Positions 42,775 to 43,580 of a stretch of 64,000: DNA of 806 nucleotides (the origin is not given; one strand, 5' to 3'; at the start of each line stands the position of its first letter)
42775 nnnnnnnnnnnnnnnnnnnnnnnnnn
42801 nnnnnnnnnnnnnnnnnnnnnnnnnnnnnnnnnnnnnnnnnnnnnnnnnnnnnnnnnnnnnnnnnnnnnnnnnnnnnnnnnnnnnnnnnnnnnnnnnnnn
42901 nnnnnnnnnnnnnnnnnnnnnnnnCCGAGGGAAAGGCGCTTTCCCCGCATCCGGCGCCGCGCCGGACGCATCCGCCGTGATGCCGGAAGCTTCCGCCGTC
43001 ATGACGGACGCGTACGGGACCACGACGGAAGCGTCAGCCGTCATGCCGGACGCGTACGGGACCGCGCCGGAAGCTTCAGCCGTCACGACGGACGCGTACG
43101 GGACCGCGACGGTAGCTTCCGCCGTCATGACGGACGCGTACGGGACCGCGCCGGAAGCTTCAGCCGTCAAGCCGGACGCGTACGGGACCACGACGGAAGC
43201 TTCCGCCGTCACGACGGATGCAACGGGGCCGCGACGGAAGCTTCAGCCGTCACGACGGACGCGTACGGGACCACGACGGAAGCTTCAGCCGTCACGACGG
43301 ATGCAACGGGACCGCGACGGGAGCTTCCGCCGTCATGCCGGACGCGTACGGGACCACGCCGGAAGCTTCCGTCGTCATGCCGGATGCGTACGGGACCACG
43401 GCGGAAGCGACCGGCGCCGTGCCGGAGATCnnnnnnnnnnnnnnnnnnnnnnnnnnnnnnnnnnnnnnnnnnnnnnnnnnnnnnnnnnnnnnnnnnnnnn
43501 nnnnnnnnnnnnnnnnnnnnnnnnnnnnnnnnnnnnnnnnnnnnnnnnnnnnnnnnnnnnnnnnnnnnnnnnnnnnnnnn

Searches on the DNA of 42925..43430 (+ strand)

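Call 74: search_dna_similar(query=window:42925-43430:+, collection=plasmids, mode=distant, max_rows=15)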
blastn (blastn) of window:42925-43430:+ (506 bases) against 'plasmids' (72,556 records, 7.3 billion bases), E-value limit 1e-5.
No match.
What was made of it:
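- Closest known: Plasmid iterons and type II centromeres. Different: No match was found in 72,556 plasmids (call 74).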
